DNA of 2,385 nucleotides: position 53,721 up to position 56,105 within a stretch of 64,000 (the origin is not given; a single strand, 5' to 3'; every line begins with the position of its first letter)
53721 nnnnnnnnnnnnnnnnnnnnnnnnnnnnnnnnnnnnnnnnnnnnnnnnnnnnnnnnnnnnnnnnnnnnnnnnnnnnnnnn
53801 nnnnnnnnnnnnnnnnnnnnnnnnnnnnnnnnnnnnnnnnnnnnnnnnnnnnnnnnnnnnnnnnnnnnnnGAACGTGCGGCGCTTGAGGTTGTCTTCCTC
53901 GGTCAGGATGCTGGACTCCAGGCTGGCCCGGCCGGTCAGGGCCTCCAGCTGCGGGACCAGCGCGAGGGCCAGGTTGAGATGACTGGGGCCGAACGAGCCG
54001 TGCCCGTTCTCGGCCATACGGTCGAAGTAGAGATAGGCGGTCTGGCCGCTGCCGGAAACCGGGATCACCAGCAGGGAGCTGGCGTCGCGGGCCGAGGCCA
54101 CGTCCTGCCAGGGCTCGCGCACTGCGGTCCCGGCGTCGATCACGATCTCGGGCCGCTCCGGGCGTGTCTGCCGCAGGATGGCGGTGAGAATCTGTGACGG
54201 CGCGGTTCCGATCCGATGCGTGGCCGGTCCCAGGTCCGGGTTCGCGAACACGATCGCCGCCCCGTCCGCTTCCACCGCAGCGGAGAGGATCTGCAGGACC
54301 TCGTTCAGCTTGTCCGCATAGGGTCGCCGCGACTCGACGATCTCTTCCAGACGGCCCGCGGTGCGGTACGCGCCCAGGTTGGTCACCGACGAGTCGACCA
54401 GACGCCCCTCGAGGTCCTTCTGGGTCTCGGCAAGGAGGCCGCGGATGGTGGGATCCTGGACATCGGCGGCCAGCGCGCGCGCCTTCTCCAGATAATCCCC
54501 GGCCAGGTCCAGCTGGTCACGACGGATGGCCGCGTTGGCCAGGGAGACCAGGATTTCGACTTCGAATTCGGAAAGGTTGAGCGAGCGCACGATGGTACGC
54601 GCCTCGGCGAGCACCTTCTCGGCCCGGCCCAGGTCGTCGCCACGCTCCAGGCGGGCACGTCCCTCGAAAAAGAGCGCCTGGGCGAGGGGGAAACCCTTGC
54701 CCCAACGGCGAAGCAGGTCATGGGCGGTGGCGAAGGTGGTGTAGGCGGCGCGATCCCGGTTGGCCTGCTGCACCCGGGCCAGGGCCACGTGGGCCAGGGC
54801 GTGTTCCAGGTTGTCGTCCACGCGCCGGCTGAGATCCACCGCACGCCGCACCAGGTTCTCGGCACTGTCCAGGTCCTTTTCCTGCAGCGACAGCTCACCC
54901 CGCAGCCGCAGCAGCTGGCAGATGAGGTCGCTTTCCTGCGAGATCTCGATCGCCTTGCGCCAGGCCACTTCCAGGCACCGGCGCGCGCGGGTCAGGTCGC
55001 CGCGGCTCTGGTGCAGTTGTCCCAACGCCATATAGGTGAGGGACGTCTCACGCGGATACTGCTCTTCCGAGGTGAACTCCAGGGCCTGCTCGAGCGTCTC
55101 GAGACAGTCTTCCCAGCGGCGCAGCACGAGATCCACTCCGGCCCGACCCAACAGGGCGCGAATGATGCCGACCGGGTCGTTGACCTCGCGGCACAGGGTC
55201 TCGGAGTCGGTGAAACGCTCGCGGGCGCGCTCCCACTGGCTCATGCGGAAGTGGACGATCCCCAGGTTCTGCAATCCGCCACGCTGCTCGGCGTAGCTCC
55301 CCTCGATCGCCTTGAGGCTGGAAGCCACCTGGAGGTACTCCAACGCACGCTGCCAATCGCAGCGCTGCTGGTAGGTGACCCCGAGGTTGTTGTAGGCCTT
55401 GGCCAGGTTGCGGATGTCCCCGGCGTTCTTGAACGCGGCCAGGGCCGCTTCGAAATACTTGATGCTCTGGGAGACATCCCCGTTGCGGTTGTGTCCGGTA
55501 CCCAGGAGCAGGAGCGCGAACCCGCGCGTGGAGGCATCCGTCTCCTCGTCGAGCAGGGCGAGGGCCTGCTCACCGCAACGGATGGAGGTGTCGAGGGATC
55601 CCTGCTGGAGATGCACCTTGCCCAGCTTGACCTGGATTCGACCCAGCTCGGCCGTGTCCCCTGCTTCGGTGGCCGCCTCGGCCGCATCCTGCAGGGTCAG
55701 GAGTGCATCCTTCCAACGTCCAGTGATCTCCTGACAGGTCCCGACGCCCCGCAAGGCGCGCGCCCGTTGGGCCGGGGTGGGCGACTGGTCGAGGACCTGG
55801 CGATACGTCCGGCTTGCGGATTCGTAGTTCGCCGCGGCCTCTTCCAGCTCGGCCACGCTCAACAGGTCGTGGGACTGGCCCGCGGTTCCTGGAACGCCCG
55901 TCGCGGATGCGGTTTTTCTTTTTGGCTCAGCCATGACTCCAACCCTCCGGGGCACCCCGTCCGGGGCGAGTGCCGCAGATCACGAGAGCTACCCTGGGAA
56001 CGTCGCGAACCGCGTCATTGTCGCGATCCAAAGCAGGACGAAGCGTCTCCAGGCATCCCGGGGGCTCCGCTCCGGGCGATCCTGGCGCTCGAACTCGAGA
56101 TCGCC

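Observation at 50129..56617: Sigma-54 module: secreted small protein, TPR-GAF-sigma-54 activator, GWxTD protein and TonB-C protein with predicted promoter and UAS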

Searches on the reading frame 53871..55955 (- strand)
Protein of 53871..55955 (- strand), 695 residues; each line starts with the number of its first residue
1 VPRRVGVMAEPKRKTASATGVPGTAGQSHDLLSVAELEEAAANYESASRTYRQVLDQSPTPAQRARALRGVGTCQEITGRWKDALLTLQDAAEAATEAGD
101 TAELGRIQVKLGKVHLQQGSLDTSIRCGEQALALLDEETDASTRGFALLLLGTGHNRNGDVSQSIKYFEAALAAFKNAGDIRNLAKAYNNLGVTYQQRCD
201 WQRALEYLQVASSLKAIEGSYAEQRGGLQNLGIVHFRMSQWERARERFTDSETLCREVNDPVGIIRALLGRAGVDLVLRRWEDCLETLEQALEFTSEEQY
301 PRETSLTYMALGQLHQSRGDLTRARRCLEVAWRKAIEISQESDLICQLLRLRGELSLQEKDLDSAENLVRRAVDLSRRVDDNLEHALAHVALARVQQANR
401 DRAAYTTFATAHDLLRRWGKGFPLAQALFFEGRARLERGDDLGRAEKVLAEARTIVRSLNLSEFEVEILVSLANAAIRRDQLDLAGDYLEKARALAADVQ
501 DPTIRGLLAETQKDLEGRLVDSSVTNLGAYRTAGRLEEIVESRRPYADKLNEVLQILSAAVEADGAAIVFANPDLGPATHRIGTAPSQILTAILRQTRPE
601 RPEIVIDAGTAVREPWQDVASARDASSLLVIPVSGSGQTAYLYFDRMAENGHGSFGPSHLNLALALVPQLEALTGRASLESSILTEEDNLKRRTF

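Call 56: find_homologous_proteins(query=window:53871-55955:-, max_evalue=0.001)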
Query window:53871-55955:- (695 aa): 91 proteins with E <= 0.001 among 8000 candidates.
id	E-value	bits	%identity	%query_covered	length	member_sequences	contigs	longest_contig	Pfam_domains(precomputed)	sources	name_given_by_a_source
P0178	1.4e-252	858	60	99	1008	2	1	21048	PF10602.16,PF25058.2,PF13176.13,PF00004.36,PF13428.13,PF14532.13,PF07728.21,PF13374.13,PF14559.13,PF13371.13,PF00158.33,PF07724.21,PF17874.8,PF25601.2,PF02954.26,PF00515.35,PF18024.8,PF13424.13,PF28559.1,PF14938.13,PF13432.13,PF13181.13,PF07719.24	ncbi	-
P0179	1.0e-246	839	60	99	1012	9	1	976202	PF10602.16,PF13414.13,PF13176.13,PF00004.36,PF13428.13,PF14532.13,PF07728.21,PF13374.13,PF13371.13,PF00158.33,PF07724.21,PF17874.8,PF25601.2,PF02954.26,PF00515.35,PF12895.14,PF13424.13,PF28559.1,PF13432.13,PF13181.13,PF07719.24,PF13174.13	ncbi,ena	-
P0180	1.0e-244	832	58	99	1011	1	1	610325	PF10602.16,PF13176.13,PF00004.36,PF13428.13,PF14532.13,PF07728.21,PF13374.13,PF14559.13,PF13371.13,PF00158.33,PF07724.21,PF17874.8,PF25601.2,PF02954.26,PF00515.35,PF18024.8,PF13424.13,PF14938.13,PF13432.13,PF13181.13,PF07719.24,PF13174.13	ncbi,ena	-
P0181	2.8e-244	831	59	99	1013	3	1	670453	PF10602.16,PF25058.2,PF13176.13,PF00004.36,PF13428.13,PF14532.13,PF07728.21,PF13374.13,PF13371.13,PF00158.33,PF07724.21,PF17874.8,PF25601.2,PF02954.26,PF00515.35,PF18024.8,PF13424.13,PF13432.13,PF13181.13,PF07719.24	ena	-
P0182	2.0e-243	828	59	99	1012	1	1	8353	PF10602.16,PF13414.13,PF25058.2,PF13176.13,PF00004.36,PF13428.13,PF14532.13,PF07728.21,PF13374.13,PF13371.13,PF00158.33,PF07724.21,PF17874.8,PF25601.2,PF02954.26,PF00515.35,PF13424.13,PF28559.1,PF14938.13,PF13432.13,PF13181.13,PF07719.24,PF13174.13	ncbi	-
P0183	1.3e-240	819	59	96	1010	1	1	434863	PF10602.16,PF13414.13,PF00004.36,PF07728.21,PF13374.13,PF07724.21,PF25601.2,PF00515.35,PF18024.8,PF13424.13,PF28559.1,PF14938.13,PF07719.24,PF13174.13,PF25063.1,PF13176.13,PF13428.13,PF14532.13,PF14559.13,PF13371.13,PF00158.33,PF17874.8,PF02954.26,PF12895.14,PF21033.5,PF13432.13,PF13181.13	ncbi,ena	-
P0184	1.5e-237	809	59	99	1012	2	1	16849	PF10602.16,PF25063.1,PF25058.2,PF13176.13,PF00004.36,PF13428.13,PF14532.13,PF07728.21,PF13374.13,PF00158.33,PF07724.21,PF17874.8,PF25601.2,PF02954.26,PF00515.35,PF18024.8,PF13424.13,PF14938.13,PF13432.13,PF13181.13,PF07719.24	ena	-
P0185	7.6e-237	806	57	99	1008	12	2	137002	PF10602.16,PF13176.13,PF00004.36,PF13428.13,PF14532.13,PF07728.21,PF13374.13,PF14559.13,PF00158.33,PF07724.21,PF17874.8,PF25601.2,PF02954.26,PF00515.35,PF13424.13,PF13432.13,PF13181.13,PF07719.24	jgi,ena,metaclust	metaclust:\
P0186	3.7e-235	801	57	96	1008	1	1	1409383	PF10602.16,PF13176.13,PF00004.36,PF13428.13,PF14532.13,PF07728.21,PF13374.13,PF14559.13,PF00158.33,PF07724.21,PF17874.8,PF25601.2,PF02954.26,PF00515.35,PF18024.8,PF13424.13,PF14938.13,PF13432.13,PF13181.13,PF07719.24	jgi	jgi:two-component system, NtrC family, response regulator HupR/HoxA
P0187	4.1e-233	794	56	99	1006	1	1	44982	PF10602.16,PF13176.13,PF00004.36,PF13428.13,PF14532.13,PF07728.21,PF13374.13,PF14559.13,PF13371.13,PF00158.33,PF07724.21,PF17874.8,PF25601.2,PF02954.26,PF00515.35,PF18024.8,PF13424.13,PF13432.13,PF13181.13,PF07719.24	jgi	-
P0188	4.9e-231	787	57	99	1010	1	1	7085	PF10602.16,PF13176.13,PF00004.36,PF14532.13,PF07728.21,PF13374.13,PF14559.13,PF00158.33,PF07724.21,PF17874.8,PF25601.2,PF02954.26,PF00515.35,PF18024.8,PF13424.13,PF13432.13,PF13181.13,PF07719.24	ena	-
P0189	3.5e-228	778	55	100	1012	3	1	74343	PF10602.16,PF13414.13,PF13176.13,PF00004.36,PF13428.13,PF14532.13,PF07728.21,PF13374.13,PF14559.13,PF00158.33,PF07724.21,PF17874.8,PF25601.2,PF02954.26,PF00515.35,PF18024.8,PF13424.13,PF13432.13,PF13181.13,PF07719.24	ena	-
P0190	3.1e-227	775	55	99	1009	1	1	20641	PF10602.16,PF00004.36,PF07728.21,PF13374.13,PF07721.21,PF07724.21,PF25601.2,PF00515.35,PF13424.13,PF28559.1,PF07719.24,PF25058.2,PF13176.13,PF13428.13,PF14532.13,PF14559.13,PF13371.13,PF00158.33,PF17874.8,PF02954.26,PF12895.14,PF21033.5,PF13432.13,PF13181.13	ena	-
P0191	1.4e-216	739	54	99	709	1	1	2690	PF10602.16,PF14559.13,PF17874.8,PF00515.35,PF13424.13,PF13176.13,PF13432.13,PF13428.13,PF13181.13,PF07719.24,PF13374.13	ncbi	ncbi:MAG: tetratricopeptide repeat protein, partial [Thermoanaerobaculia bacterium]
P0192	3.3e-212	725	58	87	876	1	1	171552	PF10602.16,PF13414.13,PF13176.13,PF13428.13,PF13374.13,PF07721.21,PF14559.13,PF13371.13,PF17874.8,PF00515.35,PF12895.14,PF13424.13,PF28559.1,PF14938.13,PF13432.13,PF13181.13,PF07719.24,PF13174.13,PF20308.5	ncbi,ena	-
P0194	3.3e-83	299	33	94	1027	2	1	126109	PF13176.13,PF14532.13,PF07728.21,PF00158.33,PF07724.21,PF17874.8,PF25601.2,PF02954.26,PF00515.35,PF18024.8,PF13424.13,PF14938.13,PF13181.13,PF07719.24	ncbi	-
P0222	2.3e-6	45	24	49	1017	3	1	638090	PF10602.16,PF13176.13,PF13428.13,PF14532.13,PF07728.21,PF13374.13,PF00158.33,PF17874.8,PF25601.2,PF02954.26,PF00515.35,PF13424.13,PF21033.5,PF14938.13,PF13181.13,PF07719.24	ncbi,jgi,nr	ncbi:MAG TPA: sigma 54-interacting transcriptional regulator [Pyrinomonadaceae bacterium]|jgi:DNA-bi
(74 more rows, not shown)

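Call 57: find_encoding_contigs(protein=P0194, flank=8000, max_places=1)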
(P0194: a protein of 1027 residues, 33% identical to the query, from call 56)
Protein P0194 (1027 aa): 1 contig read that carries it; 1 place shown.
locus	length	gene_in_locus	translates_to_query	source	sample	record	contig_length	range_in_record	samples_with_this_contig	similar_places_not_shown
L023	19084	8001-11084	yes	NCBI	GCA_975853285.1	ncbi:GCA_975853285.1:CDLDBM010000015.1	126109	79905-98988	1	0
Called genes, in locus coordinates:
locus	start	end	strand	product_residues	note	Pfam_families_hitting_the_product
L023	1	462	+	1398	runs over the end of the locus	PF08126:Propeptide_C25, PF01364:Peptidase_C25, PF13860:FlgD_ig (weak)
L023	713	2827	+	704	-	PF03130:HEAT_PBS (faint), PF02985:HEAT (faint), PF12717:Cnd1 (faint), PF13513:HEAT_EZ (faint), PF13646:HEAT_2, PF00514:Arm (faint), PF13646:HEAT_2, PF00160:Pro_isomerase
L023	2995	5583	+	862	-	PF02861:Clp_N, PF23569:NBD_SMAX1, PF00004:AAA, PF17871:AAA_lid_9, PF00004:AAA, PF07724:AAA_2, PF07728:AAA_5, PF10431:ClpB_D2-small, +8 more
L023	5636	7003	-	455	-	PF00990:GGDEF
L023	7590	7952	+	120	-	-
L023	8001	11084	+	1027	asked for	PF17874:TPR_MalT (weak), PF13424:TPR_12, PF17874:TPR_MalT (weak), PF00158:Sigma54_activat, PF07724:AAA_2 (weak), PF14532:Sigma54_activ_2, PF25601:AAA_lid_14, PF02954:HTH_8, +7 more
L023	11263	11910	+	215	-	PF03544:TonB_C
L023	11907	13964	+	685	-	PF13432:TPR_16 (faint), PF14559:TPR_19 (faint), PF13371:TPR_9 (faint), PF13431:TPR_17 (faint)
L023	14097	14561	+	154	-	PF00359:PTS_EIIA_2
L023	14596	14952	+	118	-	PF00507:Oxidored_q4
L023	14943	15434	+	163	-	PF01058:Oxidored_q6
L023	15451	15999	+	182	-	PF00329:Complex1_30kDa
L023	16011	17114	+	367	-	PF00346:Complex1_49kDa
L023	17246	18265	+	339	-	PF00146:NADHdh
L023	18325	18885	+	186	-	PF25160:LdpA_Fe-S-bd (faint), PF12797:Fer4_2 (faint), PF13237:Fer4_10 (weak), PF12800:Fer4_4 (faint), PF14697:Fer4_21, PF12838:Fer4_7, PF13187:Fer4_9, PF00037:Fer4 (weak), +2 more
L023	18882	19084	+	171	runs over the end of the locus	PF00499:Oxidored_q3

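Call 58: find_encoding_contigs(protein=P0222, flank=8000, max_places=1)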
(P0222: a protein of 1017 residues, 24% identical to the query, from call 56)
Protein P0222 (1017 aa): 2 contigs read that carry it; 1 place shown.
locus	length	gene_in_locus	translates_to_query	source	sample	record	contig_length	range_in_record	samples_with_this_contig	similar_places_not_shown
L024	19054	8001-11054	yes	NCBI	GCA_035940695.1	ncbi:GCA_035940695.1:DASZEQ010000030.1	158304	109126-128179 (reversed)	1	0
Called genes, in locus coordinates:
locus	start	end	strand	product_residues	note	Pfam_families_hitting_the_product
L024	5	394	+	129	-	PF14534:DUF4440, PF12680:SnoaL_2 (weak)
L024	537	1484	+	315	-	PF01612:DNA_pol_A_exo1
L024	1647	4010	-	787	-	PF13946:DUF4214 (faint)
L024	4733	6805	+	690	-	-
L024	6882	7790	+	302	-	PF00583:Acetyltransf_1, PF13673:Acetyltransf_10 (weak), PF13508:Acetyltransf_7, PF08445:FR47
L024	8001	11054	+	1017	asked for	PF13424:TPR_12, PF13424:TPR_12, PF17874:TPR_MalT, PF13424:TPR_12, PF00158:Sigma54_activat, PF14532:Sigma54_activ_2, PF07728:AAA_5, PF25601:AAA_lid_14, +10 more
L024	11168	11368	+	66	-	PF12559:Inhibitor_I10 (weak)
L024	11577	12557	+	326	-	PF21068:ATPgraspMvdD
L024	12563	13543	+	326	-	PF21068:ATPgraspMvdD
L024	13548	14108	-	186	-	-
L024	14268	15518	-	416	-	-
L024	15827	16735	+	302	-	-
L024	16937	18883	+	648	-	PF06874:FBPase_2, PF00149:Metallophos (faint)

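Call 95: find_homologous_proteins(query=L023:8001-10100:+, max_evalue=1e-10)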
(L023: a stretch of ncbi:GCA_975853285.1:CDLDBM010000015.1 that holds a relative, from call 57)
Query L023:8001-10100:+ (700 aa): 38 proteins with E <= 1e-10 among 8000 candidates.
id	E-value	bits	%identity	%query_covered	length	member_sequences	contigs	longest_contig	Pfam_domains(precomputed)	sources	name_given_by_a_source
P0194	0.0e+0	1547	100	100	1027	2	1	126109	PF13176.13,PF14532.13,PF07728.21,PF00158.33,PF07724.21,PF17874.8,PF25601.2,PF02954.26,PF00515.35,PF18024.8,PF13424.13,PF14938.13,PF13181.13,PF07719.24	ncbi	-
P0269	0.0e+0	1221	79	100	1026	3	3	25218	PF25058.2,PF13176.13,PF14532.13,PF07728.21,PF00158.33,PF07724.21,PF25601.2,PF02954.26,PF00515.35,PF13424.13,PF14938.13,PF13181.13,PF07719.24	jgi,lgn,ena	-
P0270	0.0e+0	1163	75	100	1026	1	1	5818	PF13176.13,PF14532.13,PF07728.21,PF00158.33,PF07724.21,PF17874.8,PF25601.2,PF02954.26,PF00515.35,PF13424.13,PF13181.13,PF07719.24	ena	-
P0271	0.0e+0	1128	73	100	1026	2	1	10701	PF25058.2,PF13176.13,PF14532.13,PF07728.21,PF13374.13,PF00158.33,PF07724.21,PF25601.2,PF02954.26,PF00515.35,PF13424.13,PF13181.13,PF07719.24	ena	-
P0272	0.0e+0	1016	67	99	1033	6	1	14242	PF10602.16,PF25058.2,PF14532.13,PF07728.21,PF13374.13,PF00158.33,PF07724.21,PF17874.8,PF25601.2,PF02954.26,PF00515.35,PF13424.13,PF13181.13,PF07719.24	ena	-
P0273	1.6e-296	1003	66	99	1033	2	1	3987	PF10602.16,PF25058.2,PF13176.13,PF00004.36,PF14532.13,PF07728.21,PF13374.13,PF00158.33,PF07724.21,PF17874.8,PF25601.2,PF02954.26,PF00515.35,PF13424.13,PF14938.13,PF13181.13,PF07719.24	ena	-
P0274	2.9e-295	999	66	99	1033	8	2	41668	PF25058.2,PF13176.13,PF14532.13,PF07728.21,PF13374.13,PF00158.33,PF07724.21,PF17874.8,PF25601.2,PF02954.26,PF00515.35,PF13424.13,PF13181.13,PF07719.24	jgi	jgi:DNA-binding NtrC family response regulator/tetratricopeptide (TPR) repeat protein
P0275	2.0e-294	996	66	99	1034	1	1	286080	PF10602.16,PF13176.13,PF14532.13,PF07728.21,PF13374.13,PF00158.33,PF07724.21,PF17874.8,PF25601.2,PF02954.26,PF00515.35,PF13424.13,PF14938.13,PF13181.13,PF07719.24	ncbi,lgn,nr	ncbi:MAG: sigma 54-interacting transcriptional regulator [Candidatus Eisenbacteria bacterium]|nr:sig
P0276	1.9e-290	983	65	99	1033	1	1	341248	PF13176.13,PF14532.13,PF07728.21,PF13374.13,PF00158.33,PF07724.21,PF17874.8,PF25601.2,PF02954.26,PF00515.35,PF13424.13,PF13181.13,PF07719.24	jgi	jgi:Nif-specific regulatory protein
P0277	2.3e-289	980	64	100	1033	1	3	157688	PF10602.16,PF13176.13,PF14532.13,PF07728.21,PF00158.33,PF07724.21,PF17874.8,PF25601.2,PF02954.26,PF00515.35,PF18024.8,PF13424.13,PF13181.13,PF07719.24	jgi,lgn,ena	-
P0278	3.7e-285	966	64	100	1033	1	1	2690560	PF10602.16,PF25058.2,PF13176.13,PF14532.13,PF07728.21,PF13374.13,PF00158.33,PF07724.21,PF17874.8,PF25601.2,PF02954.26,PF00515.35,PF18024.8,PF13424.13,PF13181.13,PF07719.24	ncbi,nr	ncbi:MAG: sigma 54-interacting transcriptional regulator [Candidatus Eiseniibacteriota bacterium]|nr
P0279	5.7e-283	958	64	99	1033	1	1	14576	PF13176.13,PF00004.36,PF14532.13,PF07728.21,PF13374.13,PF00158.33,PF07724.21,PF17874.8,PF25601.2,PF02954.26,PF00515.35,PF13424.13,PF14938.13,PF13181.13,PF07719.24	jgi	-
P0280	5.9e-196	671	74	58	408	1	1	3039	PF23914.2,PF25058.2,PF17874.8,PF00515.35,PF13424.13,PF13176.13,PF13181.13,PF07719.24,PF13374.13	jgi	jgi:tetratricopeptide (TPR) repeat protein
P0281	3.7e-172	592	65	60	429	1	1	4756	PF10602.16,PF25058.2,PF13176.13,PF13428.13,PF13374.13,PF17874.8,PF00515.35,PF13424.13,PF14938.13,PF13432.13,PF13181.13,PF07719.24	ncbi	ncbi:MAG: tetratricopeptide repeat protein, partial [Candidatus Eisenbacteria bacterium]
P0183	4.9e-93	331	34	98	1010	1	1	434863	PF10602.16,PF13414.13,PF00004.36,PF07728.21,PF13374.13,PF07724.21,PF25601.2,PF00515.35,PF18024.8,PF13424.13,PF28559.1,PF14938.13,PF07719.24,PF13174.13,PF25063.1,PF13176.13,PF13428.13,PF14532.13,PF14559.13,PF13371.13,PF00158.33,PF17874.8,PF02954.26,PF12895.14,PF21033.5,PF13432.13,PF13181.13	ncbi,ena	-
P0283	5.6e-51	192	29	96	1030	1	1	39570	PF13185.13,PF13176.13,PF00004.36,PF13428.13,PF14532.13,PF07728.21,PF13374.13,PF00158.33,PF07724.21,PF17874.8,PF25601.2,PF01590.33,PF02954.26,PF00515.35,PF13424.13,PF14938.13,PF13432.13,PF13181.13,PF07719.24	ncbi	-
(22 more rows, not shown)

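Call 96: find_encoding_contigs(protein=P0278, flank=8000, max_places=1)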
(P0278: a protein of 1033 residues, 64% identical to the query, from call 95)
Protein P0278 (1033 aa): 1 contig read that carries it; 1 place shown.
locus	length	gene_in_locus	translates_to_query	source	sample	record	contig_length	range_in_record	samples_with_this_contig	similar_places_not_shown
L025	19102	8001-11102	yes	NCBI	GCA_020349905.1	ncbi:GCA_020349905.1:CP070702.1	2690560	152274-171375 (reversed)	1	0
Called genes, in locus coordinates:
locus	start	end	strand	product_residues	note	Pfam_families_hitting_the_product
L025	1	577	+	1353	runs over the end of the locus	PF08126:Propeptide_C25, PF01364:Peptidase_C25, PF13860:FlgD_ig (weak)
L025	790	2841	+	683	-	PF23227:HEAT_MROH2B_C (faint), PF00514:Arm (faint), PF02985:HEAT (faint), PF12717:Cnd1 (faint), PF13513:HEAT_EZ (faint), PF13646:HEAT_2, PF13646:HEAT_2, PF00160:Pro_isomerase, +2 more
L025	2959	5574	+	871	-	PF02861:Clp_N, PF23569:NBD_SMAX1, PF00004:AAA, PF17871:AAA_lid_9, PF00004:AAA, PF07724:AAA_2, PF07728:AAA_5, PF10431:ClpB_D2-small, +9 more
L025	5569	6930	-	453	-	PF00990:GGDEF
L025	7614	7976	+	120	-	-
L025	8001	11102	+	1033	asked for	PF17874:TPR_MalT (weak), PF13424:TPR_12, PF00158:Sigma54_activat, PF07724:AAA_2 (weak), PF07728:AAA_5 (weak), PF14532:Sigma54_activ_2, PF25601:AAA_lid_14, PF02954:HTH_8, +8 more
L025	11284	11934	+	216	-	PF03544:TonB_C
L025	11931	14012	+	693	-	PF13414:TPR_11 (faint), PF13432:TPR_16 (faint), PF13371:TPR_9, PF13431:TPR_17 (faint), PF14559:TPR_19 (weak)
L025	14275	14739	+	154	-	PF00359:PTS_EIIA_2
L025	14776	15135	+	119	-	PF00507:Oxidored_q4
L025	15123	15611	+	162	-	PF01058:Oxidored_q6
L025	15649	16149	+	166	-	PF00329:Complex1_30kDa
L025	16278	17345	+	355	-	PF00346:Complex1_49kDa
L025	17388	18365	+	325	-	PF00146:NADHdh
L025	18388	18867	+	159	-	PF13183:Fer4_8 (faint), PF13534:Fer4_17 (faint), PF25160:LdpA_Fe-S-bd (faint), PF13237:Fer4_10 (weak), PF14697:Fer4_21, PF12838:Fer4_7, PF13187:Fer4_9, PF00037:Fer4, +5 more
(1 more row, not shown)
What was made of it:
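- On TonB family: Clade-2 orthologues are called TonB_C (calls 57, 96).
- Clade 2 keeps these genes together although their order is swapped and both flanks differ (calls 57, 96).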
